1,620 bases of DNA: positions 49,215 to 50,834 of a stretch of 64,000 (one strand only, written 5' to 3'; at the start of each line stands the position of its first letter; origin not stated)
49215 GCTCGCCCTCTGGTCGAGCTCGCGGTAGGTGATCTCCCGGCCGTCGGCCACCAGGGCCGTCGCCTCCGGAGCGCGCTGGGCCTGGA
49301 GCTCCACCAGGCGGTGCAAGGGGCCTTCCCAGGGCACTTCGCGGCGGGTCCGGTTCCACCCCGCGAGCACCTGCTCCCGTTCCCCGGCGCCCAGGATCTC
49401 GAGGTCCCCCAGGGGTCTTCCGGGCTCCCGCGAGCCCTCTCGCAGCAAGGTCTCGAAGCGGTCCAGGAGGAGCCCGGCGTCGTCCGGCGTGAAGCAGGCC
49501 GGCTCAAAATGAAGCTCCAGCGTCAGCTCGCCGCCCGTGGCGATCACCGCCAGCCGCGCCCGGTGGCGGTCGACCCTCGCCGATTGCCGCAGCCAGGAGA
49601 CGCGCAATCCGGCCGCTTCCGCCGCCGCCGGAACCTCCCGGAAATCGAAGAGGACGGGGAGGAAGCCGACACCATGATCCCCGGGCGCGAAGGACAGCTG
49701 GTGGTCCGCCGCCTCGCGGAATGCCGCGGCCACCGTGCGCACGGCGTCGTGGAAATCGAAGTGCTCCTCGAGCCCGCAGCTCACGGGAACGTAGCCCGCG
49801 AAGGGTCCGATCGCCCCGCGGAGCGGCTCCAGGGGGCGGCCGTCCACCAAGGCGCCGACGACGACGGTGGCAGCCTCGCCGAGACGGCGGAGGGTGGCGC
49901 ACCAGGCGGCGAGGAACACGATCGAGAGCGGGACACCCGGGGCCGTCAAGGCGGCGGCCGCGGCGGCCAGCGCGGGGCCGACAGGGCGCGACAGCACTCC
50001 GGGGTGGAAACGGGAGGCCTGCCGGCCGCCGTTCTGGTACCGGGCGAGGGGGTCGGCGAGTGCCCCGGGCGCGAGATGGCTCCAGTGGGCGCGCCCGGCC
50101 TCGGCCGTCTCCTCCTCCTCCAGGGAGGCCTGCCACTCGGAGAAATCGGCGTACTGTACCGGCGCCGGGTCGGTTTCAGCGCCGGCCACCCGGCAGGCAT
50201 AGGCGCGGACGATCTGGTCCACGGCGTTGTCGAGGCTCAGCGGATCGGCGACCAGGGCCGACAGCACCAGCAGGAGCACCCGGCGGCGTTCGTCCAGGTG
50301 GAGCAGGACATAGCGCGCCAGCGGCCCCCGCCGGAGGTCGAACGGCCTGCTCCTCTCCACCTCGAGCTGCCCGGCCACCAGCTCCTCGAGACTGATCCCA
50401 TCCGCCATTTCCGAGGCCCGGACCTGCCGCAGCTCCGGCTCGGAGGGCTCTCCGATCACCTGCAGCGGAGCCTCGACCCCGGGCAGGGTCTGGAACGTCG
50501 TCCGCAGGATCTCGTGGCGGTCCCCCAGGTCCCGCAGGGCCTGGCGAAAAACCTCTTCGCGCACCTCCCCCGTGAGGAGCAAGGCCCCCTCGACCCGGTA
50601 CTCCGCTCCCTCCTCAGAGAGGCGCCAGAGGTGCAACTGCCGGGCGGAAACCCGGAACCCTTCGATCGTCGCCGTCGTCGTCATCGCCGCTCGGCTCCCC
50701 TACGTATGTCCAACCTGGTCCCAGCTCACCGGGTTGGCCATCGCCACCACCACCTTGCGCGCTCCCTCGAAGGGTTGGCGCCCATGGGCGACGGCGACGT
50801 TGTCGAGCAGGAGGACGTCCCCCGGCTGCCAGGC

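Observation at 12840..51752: Four in-line AmbE-like units (X / Glu-type A / embedded FkbM-type MT / T) plus two TauD-type oxygenases inside a 14-module lipopeptide NRPS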

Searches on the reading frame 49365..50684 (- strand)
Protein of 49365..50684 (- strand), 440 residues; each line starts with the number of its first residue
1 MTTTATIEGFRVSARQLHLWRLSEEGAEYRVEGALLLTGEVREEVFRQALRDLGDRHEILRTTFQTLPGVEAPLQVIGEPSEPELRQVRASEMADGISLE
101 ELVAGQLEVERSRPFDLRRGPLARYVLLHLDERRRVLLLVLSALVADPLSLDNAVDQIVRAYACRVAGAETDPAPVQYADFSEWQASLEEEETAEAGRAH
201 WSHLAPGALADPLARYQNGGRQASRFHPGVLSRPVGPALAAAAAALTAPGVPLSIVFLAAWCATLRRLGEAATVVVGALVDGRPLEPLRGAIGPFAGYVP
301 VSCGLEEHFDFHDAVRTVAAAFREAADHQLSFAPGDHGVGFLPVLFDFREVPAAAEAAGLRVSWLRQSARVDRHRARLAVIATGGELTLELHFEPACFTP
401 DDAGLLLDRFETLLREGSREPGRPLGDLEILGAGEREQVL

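Call 19: search_solved_structures(query=window:49365-50684:-, max_evalue=0.00001, show_alignments=2)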
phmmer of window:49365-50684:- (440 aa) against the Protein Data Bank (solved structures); distinct sequences matched with E-value up to 0.00001: 29.
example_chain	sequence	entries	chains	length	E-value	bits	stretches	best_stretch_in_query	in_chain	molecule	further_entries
6p1j_A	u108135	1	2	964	3.7e-24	89.1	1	12-300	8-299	Txo2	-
6oyf_A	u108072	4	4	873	4.5e-23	85.5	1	17-300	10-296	Txo1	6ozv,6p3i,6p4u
5u89_A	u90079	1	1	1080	1.8e-18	70.3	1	14-300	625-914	Amino acid adenylation domain protein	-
4tx2_B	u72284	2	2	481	2.1e-18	70.1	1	10-328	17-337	Non-ribosomal peptide synthetase | Peptide synthetase, module 7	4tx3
7r9x_A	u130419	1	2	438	4.5e-17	65.8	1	39-329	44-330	AmbE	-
4znm_A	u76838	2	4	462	5.7e-17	65.4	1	26-333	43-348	C-domain type II peptide synthetase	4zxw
8xjz_C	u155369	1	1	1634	6.8e-17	65.2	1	12-428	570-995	Peptide synthetase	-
7kw2_A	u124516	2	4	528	1.2e-13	54.5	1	26-432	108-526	PCP-C didomain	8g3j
8hlk_A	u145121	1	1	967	1.5e-13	54.2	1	29-440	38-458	Microcystin synthetase B (Fragment)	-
7kvw_A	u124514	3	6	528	1.5e-13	54.2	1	24-432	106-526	PCP-C didomain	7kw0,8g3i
8fx6_A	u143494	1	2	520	1.9e-12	50.6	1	24-325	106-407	PCP-C didomain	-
8fx7_A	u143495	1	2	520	2.4e-12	50.2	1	26-325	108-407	PCP-C didomain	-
2jgp_A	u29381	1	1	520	5.9e-12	48.9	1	21-311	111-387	TYROCIDINE SYNTHETASE 3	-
6m7l_B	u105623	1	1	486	1.2e-11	47.9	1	11-259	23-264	Putative non-ribosomal peptide synthetase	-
9rde_A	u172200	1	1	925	3.7e-11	46.3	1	24-323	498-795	Bacitracin synthase 3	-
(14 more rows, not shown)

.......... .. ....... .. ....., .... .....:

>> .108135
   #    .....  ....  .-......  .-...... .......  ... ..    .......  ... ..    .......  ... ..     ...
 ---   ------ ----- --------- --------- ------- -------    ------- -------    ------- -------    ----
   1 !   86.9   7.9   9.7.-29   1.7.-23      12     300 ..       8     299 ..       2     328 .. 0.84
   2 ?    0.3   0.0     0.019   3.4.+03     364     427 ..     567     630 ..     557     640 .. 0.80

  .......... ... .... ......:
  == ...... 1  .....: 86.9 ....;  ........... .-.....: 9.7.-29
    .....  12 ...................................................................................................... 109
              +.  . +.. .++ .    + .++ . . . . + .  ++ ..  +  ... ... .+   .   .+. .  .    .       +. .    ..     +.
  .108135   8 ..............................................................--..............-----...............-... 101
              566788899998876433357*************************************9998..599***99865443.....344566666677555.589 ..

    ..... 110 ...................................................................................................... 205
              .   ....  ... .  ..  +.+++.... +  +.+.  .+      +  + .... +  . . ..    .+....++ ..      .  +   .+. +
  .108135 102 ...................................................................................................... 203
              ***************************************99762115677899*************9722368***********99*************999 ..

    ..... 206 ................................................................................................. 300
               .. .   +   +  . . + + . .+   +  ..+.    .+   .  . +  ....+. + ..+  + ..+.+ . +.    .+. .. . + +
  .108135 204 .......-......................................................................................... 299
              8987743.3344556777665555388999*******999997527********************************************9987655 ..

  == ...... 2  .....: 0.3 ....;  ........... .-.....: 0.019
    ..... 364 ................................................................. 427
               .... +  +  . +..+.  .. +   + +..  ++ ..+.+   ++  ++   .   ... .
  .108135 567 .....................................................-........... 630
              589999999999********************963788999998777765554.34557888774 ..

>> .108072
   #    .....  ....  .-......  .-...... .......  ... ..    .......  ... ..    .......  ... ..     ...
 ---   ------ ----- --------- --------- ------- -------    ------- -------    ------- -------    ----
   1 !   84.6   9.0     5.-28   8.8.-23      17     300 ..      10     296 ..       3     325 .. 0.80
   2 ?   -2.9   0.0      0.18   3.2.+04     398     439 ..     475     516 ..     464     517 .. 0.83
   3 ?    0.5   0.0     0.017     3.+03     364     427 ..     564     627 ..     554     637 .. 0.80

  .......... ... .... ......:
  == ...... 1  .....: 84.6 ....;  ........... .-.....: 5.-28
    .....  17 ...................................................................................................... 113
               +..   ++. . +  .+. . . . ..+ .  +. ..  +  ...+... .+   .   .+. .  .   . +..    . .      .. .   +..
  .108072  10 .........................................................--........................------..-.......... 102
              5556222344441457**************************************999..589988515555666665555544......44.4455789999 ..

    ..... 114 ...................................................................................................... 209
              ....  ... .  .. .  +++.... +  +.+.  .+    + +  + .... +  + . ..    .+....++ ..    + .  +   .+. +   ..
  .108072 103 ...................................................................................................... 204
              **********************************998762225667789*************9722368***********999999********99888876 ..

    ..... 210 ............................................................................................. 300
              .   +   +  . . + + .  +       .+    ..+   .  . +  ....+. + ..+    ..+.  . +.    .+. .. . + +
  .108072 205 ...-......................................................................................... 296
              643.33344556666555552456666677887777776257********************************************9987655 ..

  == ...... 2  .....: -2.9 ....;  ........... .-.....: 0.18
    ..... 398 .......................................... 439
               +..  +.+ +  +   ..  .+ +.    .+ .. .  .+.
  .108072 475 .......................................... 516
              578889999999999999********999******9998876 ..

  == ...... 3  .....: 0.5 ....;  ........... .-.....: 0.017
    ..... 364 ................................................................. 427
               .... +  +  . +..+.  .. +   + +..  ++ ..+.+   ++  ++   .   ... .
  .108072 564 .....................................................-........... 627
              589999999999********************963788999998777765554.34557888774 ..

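Call 27: search_solved_structures(query=window:49365-50684:-, max_evalue=1e-16, show_alignments=5)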
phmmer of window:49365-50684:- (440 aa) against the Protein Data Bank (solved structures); distinct sequences matched with E-value up to 1e-16: 7.
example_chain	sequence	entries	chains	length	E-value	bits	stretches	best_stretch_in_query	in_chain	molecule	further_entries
6p1j_A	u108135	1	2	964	3.7e-24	89.1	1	12-300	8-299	Txo2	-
6oyf_A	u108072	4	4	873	4.5e-23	85.5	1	17-300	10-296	Txo1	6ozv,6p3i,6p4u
5u89_A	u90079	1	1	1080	1.8e-18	70.3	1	14-300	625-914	Amino acid adenylation domain protein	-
4tx2_B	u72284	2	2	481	2.1e-18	70.1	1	10-328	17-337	Non-ribosomal peptide synthetase | Peptide synthetase, module 7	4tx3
7r9x_A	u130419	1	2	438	4.5e-17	65.8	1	39-329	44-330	AmbE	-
4znm_A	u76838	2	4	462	5.7e-17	65.4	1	26-333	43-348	C-domain type II peptide synthetase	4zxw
8xjz_C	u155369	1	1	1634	6.8e-17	65.2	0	12-428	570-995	Peptide synthetase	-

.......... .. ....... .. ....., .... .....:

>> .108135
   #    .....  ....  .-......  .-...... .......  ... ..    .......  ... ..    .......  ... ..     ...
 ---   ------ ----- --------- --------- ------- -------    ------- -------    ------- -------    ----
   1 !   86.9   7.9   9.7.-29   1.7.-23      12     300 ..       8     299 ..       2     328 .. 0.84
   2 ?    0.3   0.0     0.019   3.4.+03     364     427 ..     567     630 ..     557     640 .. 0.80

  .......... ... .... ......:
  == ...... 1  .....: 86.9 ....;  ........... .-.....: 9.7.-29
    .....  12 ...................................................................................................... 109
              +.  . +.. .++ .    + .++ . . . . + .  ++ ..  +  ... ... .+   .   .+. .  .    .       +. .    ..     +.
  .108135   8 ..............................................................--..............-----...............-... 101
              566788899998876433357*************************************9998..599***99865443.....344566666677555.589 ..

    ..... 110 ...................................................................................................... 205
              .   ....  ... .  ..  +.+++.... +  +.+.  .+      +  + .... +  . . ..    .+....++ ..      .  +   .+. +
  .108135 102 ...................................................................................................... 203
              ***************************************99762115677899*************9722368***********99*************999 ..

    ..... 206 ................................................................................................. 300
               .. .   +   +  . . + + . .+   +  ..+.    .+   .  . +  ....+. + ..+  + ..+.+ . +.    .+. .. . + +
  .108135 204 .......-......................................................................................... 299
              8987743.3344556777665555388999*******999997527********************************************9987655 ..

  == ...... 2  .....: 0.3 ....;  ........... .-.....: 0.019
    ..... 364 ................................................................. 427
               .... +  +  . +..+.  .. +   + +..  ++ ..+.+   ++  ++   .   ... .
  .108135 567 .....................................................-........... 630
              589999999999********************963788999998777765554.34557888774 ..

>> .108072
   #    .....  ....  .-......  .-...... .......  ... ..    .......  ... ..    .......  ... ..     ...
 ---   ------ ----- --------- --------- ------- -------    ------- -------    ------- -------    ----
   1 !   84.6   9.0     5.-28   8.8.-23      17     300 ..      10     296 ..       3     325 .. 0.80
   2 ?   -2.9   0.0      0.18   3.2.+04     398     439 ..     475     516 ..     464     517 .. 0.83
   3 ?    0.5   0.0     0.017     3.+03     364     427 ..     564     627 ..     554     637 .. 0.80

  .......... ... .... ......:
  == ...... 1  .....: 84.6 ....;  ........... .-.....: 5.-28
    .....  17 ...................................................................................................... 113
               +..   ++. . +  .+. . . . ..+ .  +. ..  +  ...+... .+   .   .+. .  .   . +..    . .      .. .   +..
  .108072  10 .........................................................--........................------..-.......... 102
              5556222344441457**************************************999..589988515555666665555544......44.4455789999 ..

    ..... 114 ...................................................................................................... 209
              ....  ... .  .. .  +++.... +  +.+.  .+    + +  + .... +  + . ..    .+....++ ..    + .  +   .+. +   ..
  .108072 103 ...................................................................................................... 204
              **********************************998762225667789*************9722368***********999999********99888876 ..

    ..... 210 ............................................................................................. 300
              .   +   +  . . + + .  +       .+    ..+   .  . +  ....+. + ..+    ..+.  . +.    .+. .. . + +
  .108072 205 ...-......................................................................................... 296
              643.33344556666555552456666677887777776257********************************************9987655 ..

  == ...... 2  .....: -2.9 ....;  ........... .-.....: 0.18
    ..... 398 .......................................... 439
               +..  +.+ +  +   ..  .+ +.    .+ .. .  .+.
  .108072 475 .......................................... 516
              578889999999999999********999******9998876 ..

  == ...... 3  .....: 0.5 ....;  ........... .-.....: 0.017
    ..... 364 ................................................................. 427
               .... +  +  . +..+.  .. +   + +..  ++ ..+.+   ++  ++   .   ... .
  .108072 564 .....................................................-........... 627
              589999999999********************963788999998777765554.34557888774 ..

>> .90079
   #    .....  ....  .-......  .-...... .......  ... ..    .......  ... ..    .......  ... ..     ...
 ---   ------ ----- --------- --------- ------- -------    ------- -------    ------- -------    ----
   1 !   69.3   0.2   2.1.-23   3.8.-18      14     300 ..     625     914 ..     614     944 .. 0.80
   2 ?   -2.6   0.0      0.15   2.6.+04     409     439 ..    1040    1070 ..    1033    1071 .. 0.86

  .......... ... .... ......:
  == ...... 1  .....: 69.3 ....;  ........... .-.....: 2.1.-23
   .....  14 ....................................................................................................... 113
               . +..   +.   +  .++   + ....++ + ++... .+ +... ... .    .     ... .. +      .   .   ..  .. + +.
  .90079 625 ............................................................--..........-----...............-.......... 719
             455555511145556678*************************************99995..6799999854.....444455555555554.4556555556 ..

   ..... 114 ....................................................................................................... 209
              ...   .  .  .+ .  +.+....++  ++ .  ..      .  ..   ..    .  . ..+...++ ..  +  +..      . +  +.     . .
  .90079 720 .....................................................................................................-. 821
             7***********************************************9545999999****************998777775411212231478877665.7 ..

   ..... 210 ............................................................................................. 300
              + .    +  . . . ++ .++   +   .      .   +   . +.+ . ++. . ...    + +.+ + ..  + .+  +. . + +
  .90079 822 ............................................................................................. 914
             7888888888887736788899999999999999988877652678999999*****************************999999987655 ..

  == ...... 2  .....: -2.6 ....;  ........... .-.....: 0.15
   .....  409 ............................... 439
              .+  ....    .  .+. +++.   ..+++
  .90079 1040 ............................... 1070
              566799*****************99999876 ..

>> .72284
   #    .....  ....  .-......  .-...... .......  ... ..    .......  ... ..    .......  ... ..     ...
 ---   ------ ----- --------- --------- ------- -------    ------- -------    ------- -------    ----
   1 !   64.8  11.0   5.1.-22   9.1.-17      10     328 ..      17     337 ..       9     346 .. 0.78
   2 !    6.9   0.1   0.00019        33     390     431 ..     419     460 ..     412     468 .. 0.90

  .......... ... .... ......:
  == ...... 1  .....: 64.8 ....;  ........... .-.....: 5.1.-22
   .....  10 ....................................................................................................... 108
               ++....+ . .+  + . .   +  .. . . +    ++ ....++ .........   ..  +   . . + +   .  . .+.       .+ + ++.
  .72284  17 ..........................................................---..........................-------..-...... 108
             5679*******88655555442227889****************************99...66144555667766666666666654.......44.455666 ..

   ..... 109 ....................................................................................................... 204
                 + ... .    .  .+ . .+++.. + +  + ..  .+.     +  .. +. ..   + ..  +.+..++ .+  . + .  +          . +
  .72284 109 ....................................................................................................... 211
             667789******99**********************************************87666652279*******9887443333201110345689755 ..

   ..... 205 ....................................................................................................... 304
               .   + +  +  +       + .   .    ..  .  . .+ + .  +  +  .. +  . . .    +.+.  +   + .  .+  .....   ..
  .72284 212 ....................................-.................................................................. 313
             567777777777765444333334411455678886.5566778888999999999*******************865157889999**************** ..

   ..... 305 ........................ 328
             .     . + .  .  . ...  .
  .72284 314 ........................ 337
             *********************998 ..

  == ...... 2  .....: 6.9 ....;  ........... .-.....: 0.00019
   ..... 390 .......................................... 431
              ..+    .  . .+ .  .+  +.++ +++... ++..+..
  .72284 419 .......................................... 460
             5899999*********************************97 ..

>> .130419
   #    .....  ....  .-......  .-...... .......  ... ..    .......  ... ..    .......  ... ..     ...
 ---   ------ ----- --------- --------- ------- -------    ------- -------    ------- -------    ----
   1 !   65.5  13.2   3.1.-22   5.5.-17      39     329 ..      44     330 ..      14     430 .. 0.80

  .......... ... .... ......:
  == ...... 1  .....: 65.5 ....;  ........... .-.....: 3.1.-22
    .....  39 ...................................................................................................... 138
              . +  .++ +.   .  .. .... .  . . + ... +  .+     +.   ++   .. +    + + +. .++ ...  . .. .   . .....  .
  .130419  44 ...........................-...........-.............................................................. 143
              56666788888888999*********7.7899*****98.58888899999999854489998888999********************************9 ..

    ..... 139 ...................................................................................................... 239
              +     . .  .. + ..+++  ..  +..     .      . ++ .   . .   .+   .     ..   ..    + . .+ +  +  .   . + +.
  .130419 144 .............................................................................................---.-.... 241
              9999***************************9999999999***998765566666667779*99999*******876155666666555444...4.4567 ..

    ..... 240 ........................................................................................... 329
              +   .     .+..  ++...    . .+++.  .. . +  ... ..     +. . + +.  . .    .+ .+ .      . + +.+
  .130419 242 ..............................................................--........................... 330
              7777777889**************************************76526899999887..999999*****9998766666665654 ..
